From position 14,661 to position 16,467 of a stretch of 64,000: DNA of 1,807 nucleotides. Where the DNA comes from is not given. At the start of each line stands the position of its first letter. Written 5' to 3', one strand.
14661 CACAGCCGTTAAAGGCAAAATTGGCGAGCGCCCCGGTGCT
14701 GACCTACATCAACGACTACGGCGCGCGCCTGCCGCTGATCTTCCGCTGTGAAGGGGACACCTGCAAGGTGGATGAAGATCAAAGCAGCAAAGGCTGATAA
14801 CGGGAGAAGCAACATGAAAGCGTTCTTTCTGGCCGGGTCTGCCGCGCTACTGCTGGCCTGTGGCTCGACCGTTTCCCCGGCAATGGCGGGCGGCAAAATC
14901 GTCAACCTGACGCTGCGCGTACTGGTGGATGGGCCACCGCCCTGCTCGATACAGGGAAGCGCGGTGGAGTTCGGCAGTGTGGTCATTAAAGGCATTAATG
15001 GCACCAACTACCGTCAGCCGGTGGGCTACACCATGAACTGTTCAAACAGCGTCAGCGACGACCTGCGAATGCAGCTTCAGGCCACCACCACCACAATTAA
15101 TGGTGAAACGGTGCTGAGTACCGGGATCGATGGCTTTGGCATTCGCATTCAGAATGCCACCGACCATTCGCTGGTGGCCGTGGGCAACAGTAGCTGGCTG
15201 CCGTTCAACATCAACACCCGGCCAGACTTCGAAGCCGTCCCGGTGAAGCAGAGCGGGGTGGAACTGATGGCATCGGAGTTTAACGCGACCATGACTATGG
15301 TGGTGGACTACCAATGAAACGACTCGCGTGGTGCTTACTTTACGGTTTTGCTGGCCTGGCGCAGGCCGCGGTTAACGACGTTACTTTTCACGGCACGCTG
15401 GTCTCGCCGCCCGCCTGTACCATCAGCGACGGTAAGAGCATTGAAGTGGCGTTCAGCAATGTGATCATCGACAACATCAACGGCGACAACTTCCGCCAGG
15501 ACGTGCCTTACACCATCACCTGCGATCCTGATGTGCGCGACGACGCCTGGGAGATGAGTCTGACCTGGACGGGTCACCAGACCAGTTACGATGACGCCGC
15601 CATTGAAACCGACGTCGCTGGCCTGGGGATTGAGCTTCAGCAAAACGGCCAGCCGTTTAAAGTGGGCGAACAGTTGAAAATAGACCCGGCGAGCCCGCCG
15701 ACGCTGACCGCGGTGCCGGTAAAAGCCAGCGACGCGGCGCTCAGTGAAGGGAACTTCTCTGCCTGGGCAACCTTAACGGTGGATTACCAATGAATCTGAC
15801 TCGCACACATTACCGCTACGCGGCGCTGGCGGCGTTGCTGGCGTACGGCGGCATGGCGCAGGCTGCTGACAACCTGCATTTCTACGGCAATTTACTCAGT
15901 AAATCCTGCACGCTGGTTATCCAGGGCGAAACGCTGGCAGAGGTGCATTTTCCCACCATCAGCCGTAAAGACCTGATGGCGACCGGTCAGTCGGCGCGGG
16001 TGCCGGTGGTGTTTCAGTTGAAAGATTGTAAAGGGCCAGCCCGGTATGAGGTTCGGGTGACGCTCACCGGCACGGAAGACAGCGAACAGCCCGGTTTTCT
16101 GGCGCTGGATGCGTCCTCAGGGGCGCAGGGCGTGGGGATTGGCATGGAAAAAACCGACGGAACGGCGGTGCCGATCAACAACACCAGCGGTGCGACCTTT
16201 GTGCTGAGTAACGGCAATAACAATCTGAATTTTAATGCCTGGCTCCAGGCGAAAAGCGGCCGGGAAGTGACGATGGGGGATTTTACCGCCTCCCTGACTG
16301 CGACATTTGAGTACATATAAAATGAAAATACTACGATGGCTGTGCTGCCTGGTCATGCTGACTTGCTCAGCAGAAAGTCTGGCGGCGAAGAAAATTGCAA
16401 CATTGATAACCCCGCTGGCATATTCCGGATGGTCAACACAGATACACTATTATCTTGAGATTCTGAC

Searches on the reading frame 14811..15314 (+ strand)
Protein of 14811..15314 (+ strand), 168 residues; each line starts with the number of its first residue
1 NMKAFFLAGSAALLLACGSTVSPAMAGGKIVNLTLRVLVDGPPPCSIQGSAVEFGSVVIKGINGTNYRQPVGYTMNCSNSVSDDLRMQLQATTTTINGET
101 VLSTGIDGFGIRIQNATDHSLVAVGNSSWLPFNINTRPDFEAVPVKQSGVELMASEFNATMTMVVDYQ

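Call 4: search_protein_families(library=pfam, proteins=[window:14811-15314:+], max_evalue=0.01)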
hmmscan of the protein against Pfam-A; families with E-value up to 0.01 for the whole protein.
window:14811-15314:+ (168 aa): 1 family
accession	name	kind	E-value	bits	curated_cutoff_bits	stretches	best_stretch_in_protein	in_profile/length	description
PF00419.26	Fimbrial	-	2e-15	57.8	25.6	1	40-168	8-151/151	Fimbrial protein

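Call 6: search_protein_families(library=ncbifam, proteins=[window:14811-15314:+], max_evalue=0.01)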
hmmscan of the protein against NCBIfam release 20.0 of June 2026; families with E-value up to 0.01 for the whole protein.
window:14811-15314:+ (168 aa): 4 families
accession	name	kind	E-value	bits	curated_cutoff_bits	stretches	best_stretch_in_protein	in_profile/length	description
NF011814.0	PRK15286.1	equivalog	5.8e-48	162.6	264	1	17-168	16-170/170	putative minor fimbrial subunit StfE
NF011806.0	PRK15275.1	equivalog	2.3e-44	151.1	250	1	12-168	9-168/168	putative fimbrial protein SteD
NF011815.0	PRK15287.1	equivalog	3.3e-18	65.9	253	1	22-168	11-158/158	fimbrial minor subunit StfF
NF011807.0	PRK15276.1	equivalog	2e-16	60.4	252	1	32-168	19-156/156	putative fimbrial subunit SteE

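Call 62: search_solved_structures(query=window:14811-15314:+, max_evalue=0.01)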
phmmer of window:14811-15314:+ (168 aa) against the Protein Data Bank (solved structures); distinct sequences matched with E-value up to 0.01: 0.

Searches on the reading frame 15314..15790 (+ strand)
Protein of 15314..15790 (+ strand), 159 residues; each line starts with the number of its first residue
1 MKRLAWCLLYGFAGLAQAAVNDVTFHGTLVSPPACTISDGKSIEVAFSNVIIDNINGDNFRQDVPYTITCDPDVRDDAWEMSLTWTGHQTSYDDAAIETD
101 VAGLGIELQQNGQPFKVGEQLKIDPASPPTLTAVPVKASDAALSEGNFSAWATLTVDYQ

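Call 4: search_protein_families(library=pfam, proteins=[window:15314-15790:+], max_evalue=0.01)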
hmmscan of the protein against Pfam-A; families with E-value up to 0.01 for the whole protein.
window:15314-15790:+ (159 aa): 1 family
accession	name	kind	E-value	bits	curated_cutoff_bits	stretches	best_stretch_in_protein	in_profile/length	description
PF00419.26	Fimbrial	-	3e-15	57.3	25.6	1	24-159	2-151/151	Fimbrial protein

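Call 6: search_protein_families(library=ncbifam, proteins=[window:15314-15790:+], max_evalue=0.01)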
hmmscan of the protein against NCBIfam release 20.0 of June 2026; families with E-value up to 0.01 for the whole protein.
window:15314-15790:+ (159 aa): 6 families
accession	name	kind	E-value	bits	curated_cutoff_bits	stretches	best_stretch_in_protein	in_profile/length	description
NF011815.0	PRK15287.1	equivalog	4.6e-52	175.9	253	1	1-159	1-158/158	fimbrial minor subunit StfF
NF011807.0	PRK15276.1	equivalog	2.1e-46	157.8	252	1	18-159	15-156/156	putative fimbrial subunit SteE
NF011814.0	PRK15286.1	equivalog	8.1e-17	61.2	264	1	23-159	33-170/170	putative minor fimbrial subunit StfE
NF011806.0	PRK15275.1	equivalog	2.4e-14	53.4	250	1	20-159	28-168/168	putative fimbrial protein SteD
NF011825.0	PRK15297.1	equivalog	0.0019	17.4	494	1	20-155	210-355/359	fimbrial protein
NF011736.0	PRK15189.1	equivalog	0.0041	16.3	517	0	20-158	184-334/335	fimbrial protein BcfD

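Call 61: search_solved_structures(query=window:15314-15790:+, max_evalue=0.01)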
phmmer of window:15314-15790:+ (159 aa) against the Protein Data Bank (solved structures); distinct sequences matched with E-value up to 0.01: 2.
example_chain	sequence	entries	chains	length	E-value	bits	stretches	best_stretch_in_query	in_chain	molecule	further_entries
7lhi_F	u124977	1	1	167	0.0003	24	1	23-158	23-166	Fimbrial protein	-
2w07_B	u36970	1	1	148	0.00074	22.7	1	32-158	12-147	MINOR PILIN SUBUNIT PAPF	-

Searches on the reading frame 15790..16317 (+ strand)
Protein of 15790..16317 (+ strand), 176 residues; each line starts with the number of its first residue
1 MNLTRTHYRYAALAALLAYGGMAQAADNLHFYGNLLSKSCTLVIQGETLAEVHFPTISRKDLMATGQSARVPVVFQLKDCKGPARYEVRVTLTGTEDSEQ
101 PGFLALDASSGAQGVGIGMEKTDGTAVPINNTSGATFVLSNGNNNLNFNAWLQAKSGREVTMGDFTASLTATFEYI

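Call 4: search_protein_families(library=pfam, proteins=[window:15790-16317:+], max_evalue=0.01)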
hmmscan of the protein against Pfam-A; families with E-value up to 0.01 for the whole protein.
window:15790-16317:+ (176 aa): 1 family
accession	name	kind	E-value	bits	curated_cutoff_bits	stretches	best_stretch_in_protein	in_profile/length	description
PF00419.26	Fimbrial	-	4e-21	76.3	25.6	1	30-175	2-150/151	Fimbrial protein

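Call 6: search_protein_families(library=ncbifam, proteins=[window:15790-16317:+], max_evalue=0.01)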
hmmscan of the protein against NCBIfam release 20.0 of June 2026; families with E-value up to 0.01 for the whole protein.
window:15790-16317:+ (176 aa): 19 families
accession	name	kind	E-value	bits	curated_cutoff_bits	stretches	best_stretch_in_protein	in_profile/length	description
NF011816.0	PRK15288.1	equivalog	1.9e-46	157.9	253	1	24-176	24-176/176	putative minor fimbrial subunit StfG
NF011792.0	PRK15260.1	equivalog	2e-38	132.1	264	1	23-175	25-177/178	fimbrial protein SteF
NF052362.1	FimF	equivalog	7.5e-15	54.9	200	1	13-175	9-174/175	type 1 fimbrial adaptor subunit FimF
NF052361.1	FimI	equivalog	3.9e-13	49.4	300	1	26-167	29-170/179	type 1 fimbrial minor subunit FimI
NF007402.0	PRK09934.1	equivalog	1.5e-12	47.6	168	1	27-155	27-151/171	fimbria assembly protein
NF011738.0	PRK15191.1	equivalog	9.9e-11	41.7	238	1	13-173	9-169/172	fimbrial protein BcfF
NF011756.0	PRK15209.1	equivalog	1.1e-09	38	221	1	13-163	11-161/174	long polar fimbrial major subunit LpfA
NF011737.0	PRK15190.1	equivalog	3.9e-09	36.4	240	1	24-171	25-176/181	fimbrial protein BcfE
NF011741.1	PRK15194.1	equivalog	6.8e-09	35.9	140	1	26-167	32-176/185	type 1 fimbrial major subunit FimA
NF011757.0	PRK15210.1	equivalog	2.4e-08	34.3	241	1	87-176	106-194/194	fimbrial protein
NF011752.0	PRK15205.1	equivalog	7.7e-08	32.4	169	1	26-152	29-153/176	long polar fimbrial protein LpfE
NF011821.1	PRK15293.1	equivalog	1.4e-07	31.3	300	1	9-175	5-184/185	fimbrial protein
NF011817.0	PRK15289.1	equivalog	5.1e-07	29.6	203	1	13-175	12-188/190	chaperone-usher fimbrial major subunit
NF011734.0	PRK15187.1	equivalog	5.4e-07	29.4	247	1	39-173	44-175/180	fimbrial protein BcfA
NF011815.0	PRK15287.1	equivalog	5.6e-06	26.2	253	1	12-175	5-157/158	fimbrial minor subunit StfF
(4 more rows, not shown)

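Call 60: search_solved_structures(query=window:15790-16317:+, max_evalue=0.01)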
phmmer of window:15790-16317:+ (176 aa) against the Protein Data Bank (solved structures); distinct sequences matched with E-value up to 0.01: 13.
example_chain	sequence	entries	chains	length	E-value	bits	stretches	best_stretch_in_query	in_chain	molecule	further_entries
6swh_B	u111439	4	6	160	6.3e-11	45.6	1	27-167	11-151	Fimbrin-like protein FimI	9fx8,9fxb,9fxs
7lhg_K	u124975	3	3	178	9.3e-09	38.6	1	19-174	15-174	Fimbrial adapter PapK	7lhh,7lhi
7b0w_I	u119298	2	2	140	1.4e-08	38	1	45-167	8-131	Fimbrin-like protein FimI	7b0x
6erj_A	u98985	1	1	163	4.1e-08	36.5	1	26-172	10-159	Type-1 fimbrial protein, a chain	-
6erj_B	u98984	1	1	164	4.1e-08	36.5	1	26-172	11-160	Type-1 fimbrial protein, a chain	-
9iug_A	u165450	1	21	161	9.1e-08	35.4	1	28-170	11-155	FimA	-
1pdk_B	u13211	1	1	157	3.1e-07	33.6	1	29-174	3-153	PROTEIN (PROTEIN PAPK)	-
6e14_F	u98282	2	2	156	5.1e-07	32.9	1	69-175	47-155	Protein FimF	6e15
4j3o_F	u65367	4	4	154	5.8e-07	32.7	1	69-175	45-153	Protein FimF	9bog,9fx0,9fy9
3bwu_F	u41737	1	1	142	6.1e-07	32.7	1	70-175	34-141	Protein fimF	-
3jwn_E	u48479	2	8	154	7.7e-07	32.3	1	69-175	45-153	Protein fimF | FimF protein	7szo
2jmr_A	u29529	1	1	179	8.8e-07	32.2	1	69-175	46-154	fimF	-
10ss_a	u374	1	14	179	0.00064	22.8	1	16-173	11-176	Ferrous iron transporter B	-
